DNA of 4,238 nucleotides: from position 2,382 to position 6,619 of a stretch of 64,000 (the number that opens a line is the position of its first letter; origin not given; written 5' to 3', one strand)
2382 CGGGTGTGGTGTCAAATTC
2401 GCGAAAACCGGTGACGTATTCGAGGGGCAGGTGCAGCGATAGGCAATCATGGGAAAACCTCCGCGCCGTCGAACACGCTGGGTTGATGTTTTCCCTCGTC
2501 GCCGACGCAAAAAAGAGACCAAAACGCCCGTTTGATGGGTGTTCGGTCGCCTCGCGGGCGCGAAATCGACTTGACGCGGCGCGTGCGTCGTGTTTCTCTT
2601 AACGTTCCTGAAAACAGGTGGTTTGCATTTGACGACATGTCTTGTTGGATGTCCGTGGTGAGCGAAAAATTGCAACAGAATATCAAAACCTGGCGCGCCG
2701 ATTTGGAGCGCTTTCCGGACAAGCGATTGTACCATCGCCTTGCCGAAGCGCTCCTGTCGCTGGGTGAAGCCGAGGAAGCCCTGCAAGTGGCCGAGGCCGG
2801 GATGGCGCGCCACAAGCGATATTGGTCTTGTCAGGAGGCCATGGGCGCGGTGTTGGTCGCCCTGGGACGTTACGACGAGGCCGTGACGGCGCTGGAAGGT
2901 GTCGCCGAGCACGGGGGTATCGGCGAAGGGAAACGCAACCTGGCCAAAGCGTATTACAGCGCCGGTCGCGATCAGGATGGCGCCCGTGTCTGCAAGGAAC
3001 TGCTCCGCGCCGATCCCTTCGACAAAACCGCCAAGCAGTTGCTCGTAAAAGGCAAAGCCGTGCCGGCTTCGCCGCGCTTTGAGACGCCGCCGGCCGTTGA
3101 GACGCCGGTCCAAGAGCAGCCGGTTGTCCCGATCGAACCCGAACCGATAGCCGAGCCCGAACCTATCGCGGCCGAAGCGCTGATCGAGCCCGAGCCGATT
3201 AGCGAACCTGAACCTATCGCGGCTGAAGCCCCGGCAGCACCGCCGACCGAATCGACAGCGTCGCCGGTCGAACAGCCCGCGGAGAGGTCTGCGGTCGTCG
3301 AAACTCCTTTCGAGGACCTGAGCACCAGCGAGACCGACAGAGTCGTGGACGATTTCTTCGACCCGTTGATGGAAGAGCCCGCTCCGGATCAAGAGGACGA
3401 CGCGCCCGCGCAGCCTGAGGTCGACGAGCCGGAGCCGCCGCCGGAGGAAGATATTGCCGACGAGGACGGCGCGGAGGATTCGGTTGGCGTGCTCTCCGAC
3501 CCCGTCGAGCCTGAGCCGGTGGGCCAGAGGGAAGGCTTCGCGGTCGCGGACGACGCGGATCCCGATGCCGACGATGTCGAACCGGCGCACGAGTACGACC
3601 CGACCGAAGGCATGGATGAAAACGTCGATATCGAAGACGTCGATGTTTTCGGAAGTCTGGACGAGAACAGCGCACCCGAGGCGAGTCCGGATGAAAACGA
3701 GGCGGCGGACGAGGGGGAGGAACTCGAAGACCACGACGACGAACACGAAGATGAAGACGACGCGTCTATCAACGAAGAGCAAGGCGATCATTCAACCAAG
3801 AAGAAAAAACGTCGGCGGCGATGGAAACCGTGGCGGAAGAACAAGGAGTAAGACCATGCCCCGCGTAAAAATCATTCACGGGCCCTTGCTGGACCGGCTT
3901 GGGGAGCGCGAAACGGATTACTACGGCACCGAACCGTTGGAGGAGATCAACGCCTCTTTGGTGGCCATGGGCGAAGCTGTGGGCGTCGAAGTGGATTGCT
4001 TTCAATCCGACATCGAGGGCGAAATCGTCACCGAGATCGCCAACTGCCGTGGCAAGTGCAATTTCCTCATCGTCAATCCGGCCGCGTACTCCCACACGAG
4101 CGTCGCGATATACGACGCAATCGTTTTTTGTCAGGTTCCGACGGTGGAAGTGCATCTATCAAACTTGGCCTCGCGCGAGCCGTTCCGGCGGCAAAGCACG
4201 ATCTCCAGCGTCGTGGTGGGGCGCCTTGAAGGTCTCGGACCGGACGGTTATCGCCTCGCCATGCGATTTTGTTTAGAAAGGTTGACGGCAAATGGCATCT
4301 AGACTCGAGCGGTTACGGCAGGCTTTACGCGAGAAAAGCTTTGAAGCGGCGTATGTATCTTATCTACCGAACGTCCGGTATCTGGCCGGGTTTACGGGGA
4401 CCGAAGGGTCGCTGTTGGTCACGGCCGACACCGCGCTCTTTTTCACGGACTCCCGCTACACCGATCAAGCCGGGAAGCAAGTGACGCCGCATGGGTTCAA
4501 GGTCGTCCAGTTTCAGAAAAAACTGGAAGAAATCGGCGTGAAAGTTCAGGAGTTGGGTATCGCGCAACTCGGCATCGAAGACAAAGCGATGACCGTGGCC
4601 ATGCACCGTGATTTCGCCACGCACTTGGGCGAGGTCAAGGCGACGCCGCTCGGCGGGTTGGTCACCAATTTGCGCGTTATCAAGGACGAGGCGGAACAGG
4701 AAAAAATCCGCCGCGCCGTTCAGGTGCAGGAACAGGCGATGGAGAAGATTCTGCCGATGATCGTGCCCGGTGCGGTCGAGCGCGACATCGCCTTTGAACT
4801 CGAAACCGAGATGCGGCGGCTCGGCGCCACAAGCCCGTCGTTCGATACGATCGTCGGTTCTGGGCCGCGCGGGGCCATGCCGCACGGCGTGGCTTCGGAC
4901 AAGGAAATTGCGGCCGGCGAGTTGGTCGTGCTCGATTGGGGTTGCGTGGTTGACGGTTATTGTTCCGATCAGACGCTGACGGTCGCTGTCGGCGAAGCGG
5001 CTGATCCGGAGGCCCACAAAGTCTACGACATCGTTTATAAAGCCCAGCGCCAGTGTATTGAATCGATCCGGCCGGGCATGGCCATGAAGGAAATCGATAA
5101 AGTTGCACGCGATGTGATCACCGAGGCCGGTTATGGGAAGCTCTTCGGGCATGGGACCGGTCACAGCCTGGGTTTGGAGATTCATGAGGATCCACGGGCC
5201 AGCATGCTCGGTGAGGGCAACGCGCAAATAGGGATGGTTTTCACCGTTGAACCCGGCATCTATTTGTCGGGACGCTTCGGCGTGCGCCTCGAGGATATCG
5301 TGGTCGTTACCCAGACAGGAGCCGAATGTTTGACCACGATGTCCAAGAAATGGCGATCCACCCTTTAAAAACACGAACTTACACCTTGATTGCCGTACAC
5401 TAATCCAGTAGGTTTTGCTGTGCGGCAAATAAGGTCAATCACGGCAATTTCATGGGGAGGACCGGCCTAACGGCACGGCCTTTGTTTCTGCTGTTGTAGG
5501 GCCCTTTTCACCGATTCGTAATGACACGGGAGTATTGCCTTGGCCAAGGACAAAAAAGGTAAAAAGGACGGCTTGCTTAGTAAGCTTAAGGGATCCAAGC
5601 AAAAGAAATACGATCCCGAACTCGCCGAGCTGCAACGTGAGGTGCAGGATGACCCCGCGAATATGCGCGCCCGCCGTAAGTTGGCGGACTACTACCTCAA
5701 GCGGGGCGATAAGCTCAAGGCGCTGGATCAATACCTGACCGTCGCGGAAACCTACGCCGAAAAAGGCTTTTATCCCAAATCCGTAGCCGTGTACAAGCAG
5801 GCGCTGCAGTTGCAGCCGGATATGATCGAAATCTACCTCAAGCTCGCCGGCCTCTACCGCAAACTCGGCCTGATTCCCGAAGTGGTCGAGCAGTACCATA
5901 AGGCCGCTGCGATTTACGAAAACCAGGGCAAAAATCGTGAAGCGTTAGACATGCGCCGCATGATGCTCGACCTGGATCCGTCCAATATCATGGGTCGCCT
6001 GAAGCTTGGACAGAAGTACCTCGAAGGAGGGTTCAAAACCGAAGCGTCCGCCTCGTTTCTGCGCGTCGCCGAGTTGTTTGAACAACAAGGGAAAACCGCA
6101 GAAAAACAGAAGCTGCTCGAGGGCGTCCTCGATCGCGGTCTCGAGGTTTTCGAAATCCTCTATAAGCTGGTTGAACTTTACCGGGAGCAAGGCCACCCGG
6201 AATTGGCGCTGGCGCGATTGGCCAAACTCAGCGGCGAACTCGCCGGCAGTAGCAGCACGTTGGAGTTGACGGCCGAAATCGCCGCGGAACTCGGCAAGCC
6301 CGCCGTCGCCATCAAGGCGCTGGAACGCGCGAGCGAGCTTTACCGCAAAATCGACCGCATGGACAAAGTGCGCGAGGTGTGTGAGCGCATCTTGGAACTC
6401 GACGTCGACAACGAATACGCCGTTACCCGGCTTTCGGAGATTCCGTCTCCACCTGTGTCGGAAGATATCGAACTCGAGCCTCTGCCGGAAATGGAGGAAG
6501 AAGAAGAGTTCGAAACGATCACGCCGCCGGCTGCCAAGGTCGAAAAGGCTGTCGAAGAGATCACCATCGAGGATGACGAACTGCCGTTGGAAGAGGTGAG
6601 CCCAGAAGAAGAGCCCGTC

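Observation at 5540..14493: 2673-aa acidic TPR megaprotein translationally coupled to an ExeA/GspA-like AAA ATPase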

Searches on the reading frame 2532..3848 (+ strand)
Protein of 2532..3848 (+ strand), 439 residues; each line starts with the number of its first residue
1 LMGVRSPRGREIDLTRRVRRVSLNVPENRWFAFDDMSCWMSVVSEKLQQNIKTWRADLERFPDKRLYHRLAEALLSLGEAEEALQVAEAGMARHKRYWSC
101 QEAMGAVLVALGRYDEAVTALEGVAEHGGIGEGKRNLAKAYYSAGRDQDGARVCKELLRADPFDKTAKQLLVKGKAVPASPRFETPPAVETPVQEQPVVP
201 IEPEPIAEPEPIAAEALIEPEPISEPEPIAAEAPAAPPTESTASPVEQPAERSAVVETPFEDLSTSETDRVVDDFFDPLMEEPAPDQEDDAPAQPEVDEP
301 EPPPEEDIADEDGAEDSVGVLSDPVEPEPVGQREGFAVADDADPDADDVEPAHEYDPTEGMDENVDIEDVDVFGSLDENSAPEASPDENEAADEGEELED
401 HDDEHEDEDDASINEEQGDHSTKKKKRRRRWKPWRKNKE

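Call 9: search_protein_families(library=pfam, proteins=[window:2532-3848:+], max_evalue=0.0001)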
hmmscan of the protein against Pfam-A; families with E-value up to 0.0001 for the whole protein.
window:2532-3848:+ (439 aa): 4 families
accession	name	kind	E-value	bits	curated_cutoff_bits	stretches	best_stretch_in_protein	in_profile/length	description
PF13428.12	TPR_14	-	1.5e-08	34.9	23.5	0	65-98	2-35/44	Tetratricopeptide repeat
PF14559.12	TPR_19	-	1.8e-08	35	25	0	108-171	1-65/68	Tetratricopeptide repeat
PF13432.12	TPR_16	-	1.8e-07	31.9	32.7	1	105-164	4-64/65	Tetratricopeptide repeat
PF07719.23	TPR_2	-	1.8e-06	28.1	27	0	134-162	4-32/34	Tetratricopeptide repeat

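Call 14: search_protein_families(library=ncbifam, proteins=[window:2532-3848:+], max_evalue=0.00001)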
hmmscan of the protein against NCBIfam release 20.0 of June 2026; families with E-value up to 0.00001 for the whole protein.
window:2532-3848:+ (439 aa): 0 families

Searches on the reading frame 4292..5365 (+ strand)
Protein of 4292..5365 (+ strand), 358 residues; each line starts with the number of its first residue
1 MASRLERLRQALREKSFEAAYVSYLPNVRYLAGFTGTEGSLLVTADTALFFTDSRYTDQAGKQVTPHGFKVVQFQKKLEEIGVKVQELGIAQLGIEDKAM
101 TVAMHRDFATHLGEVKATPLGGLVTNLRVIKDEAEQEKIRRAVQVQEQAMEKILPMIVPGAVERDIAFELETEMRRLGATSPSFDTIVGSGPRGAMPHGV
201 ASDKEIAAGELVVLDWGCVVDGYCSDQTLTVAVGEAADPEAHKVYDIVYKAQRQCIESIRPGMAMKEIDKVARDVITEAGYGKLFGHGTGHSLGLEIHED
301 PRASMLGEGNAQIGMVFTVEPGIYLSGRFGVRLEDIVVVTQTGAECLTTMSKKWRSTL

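Call 6: search_protein_families(library=pfam, proteins=[window:4292-5365:+], max_evalue=0.01)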
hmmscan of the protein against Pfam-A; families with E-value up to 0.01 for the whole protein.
window:4292-5365:+ (358 aa): 2 families
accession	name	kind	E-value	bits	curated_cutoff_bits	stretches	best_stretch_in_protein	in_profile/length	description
PF00557.29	Peptidase_M24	-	1.1e-67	228.3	23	1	137-341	1-208/208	Metallopeptidase family M24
PF01321.24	Creatinase_N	-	1.5e-22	80.9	22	1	4-130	1-128/128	Creatinase/Prolidase N-terminal domain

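Call 7: search_protein_families(library=ncbifam, proteins=[window:4292-5365:+], max_evalue=0.01)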
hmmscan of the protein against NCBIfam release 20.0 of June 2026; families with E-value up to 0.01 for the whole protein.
window:4292-5365:+ (358 aa): 15 families
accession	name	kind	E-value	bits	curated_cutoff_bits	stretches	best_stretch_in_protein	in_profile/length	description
NF007310.0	PRK09795.1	equivalog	3.2e-83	279.5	393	1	4-353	3-354/361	aminopeptidase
NF040821.1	dipep_PepQ_Arch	equivalog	2e-77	260.6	630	1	4-350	2-341/346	Xaa-Pro dipeptidase PepQ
NF008131.0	PRK10879.1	equivalog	1.3e-35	123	465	2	123-270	166-313/438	Xaa-Pro aminopeptidase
TIGR00500.1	met_pdase_I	equivalog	4.2e-25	88.7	171.35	1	130-323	3-203/247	type I methionyl aminopeptidase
NF038259.1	ectoine_DoeA_2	exception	3.4e-24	85.3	575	1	4-353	17-382/386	ectoine hydrolase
NF008970.0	PRK12318.1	equivalog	5.3e-18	65.3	267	1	129-327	42-248/291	methionyl aminopeptidase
NF011720.0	PRK15173.1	subfamily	4.4e-17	62.1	420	1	118-352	103-337/343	peptidase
NF011173.0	PRK14575.1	equivalog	5.3e-17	61.9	850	1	115-352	163-400/406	putative peptidase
NF011174.0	PRK14576.1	subfamily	2.7e-16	59.4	487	1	115-355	162-402/405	putative endopeptidase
TIGR00501.1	met_pdase_II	equivalog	9.8e-15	54.9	222.65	1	135-320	4-188/295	type II methionyl aminopeptidase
TIGR02993.1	ectoine_eutD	equivalog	6e-13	48.7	613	1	94-353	122-386/391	ectoine hydrolase DoeA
NF009533.0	PRK12897.1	equivalog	4.5e-12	45.9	488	1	129-329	3-210/248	type I methionyl aminopeptidase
NF010133.0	PRK13607.1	equivalog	8.6e-10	38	339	1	115-298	146-346/443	Xaa-Pro dipeptidase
NF043017.1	DimsulpropLyDddP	equivalog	6.7e-09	35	600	1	124-350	199-436/443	dimethylsulfonioproprionate lyase DddP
TIGR00495.1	crvDNA_42K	hypoth_equivalog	0.00076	18.2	430.05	1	203-275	97-172/383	ErbB3-binding protein EBP1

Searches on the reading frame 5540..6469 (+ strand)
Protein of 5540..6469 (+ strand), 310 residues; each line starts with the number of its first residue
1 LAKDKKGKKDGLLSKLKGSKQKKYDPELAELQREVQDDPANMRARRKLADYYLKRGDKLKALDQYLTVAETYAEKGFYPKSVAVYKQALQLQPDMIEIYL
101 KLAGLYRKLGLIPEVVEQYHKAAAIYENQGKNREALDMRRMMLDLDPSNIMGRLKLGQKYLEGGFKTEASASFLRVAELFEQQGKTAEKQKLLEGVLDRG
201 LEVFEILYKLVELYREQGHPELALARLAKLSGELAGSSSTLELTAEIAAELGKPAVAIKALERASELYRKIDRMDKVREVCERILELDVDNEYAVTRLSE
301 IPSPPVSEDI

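Call 56: search_solved_structures(query=window:5540-6469:+, max_evalue=0.001)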
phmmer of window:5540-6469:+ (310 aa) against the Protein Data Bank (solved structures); distinct sequences matched with E-value up to 0.001: 39.
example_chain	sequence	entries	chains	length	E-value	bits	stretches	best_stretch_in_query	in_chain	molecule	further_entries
9qhb_A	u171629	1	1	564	6.1e-29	105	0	45-126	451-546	Engineered tetratricopeptide repeat protein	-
8bu0_A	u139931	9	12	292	2.2e-17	67.1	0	64-125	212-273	Consensus tetratricopeptide repeat protein | Crystal structure of an 8-repeat consensus TPR superhelix with Zinc. | Monomer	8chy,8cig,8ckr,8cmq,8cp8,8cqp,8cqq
7yeh_B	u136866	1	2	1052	1.4e-16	64.5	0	61-124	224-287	UDP-N-acetylglucosamine--peptide N-acetylglucosaminyltransferase 110 kDa subunit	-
7yea_A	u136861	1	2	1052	1.4e-16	64.5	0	61-124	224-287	UDP-N-acetylglucosamine--peptide N-acetylglucosaminyltransferase 110 kDa subunit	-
7ntf_A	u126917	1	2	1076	1.5e-16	64.4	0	61-124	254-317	Isoform 1 of UDP-N-acetylglucosamine--peptide N-acetylglucosaminyltransferase 110 kDa subu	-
9qhc_A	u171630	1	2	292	8.7e-16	61.9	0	63-125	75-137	Engineered tetratricopeptide repeat protein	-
1w3b_A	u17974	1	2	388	7e-15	58.9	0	61-124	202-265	UDP-N-ACETYLGLUCOSAMINE--PEPTIDE N-ACETYLGLUCOSAMINYLTRANSFERASE 110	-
6eou_A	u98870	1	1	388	2.4e-14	57.1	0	61-124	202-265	UDP-N-acetylglucosamine--peptide N-acetylglucosaminyltransferase 110 kDa subunit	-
7obi_A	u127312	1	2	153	2.5e-12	50.5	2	68-134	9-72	CTPR-rv4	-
2wqh_A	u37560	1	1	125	1.3e-10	44.8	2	67-136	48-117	CTPR3Y3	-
9gzg_A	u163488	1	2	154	6.2e-10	42.7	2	65-129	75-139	Engineered CTPR protein with glutamic acids for conductivity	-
1na0_A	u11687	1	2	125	1.8e-09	41.1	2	67-136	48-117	designed protein CTPR3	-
8ch0_A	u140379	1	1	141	2.6e-09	40.6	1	64-125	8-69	Consensus tetratricopeptide repeat protein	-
2fo7_A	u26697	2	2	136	3.6e-09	40.1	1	63-124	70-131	SYNTHETIC CONSENSUS TPR PROTEIN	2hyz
3vtx_A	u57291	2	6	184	7.5e-08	35.8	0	65-131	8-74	MamA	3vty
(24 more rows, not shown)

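Call 76: search_protein_representatives(protein=window:5540-6439:+)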
Query: 300 residues. Proteins with E-value up to 0.001 (for the whole library): 15084; up to 1e-10: 3809; up to 1e-30: 407. The best 150 are listed.
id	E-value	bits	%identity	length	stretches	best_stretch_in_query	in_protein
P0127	2.5e-175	598.1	30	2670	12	13-299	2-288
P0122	1.9e-170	582.1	33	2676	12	1-300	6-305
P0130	4.3e-146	502.3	32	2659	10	5-298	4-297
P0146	3.1e-132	456.9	53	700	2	1-296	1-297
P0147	1.0e-131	455.2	26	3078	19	28-194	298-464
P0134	8.8e-129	445.5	28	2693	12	1-298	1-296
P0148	5.3e-128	443.0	25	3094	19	35-184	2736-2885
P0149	2.0e-125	434.5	29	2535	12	1-297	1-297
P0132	7.7e-122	422.8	28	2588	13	1-294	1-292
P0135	4.7e-115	400.5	27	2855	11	2-295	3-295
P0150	1.0e-114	399.5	25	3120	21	37-246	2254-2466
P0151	1.5e-112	392.3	24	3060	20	32-228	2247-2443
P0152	7.5e-111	386.8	29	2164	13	8-299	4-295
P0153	5.5e-99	347.8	24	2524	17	30-158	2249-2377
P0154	1.6e-93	330.0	24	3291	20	20-187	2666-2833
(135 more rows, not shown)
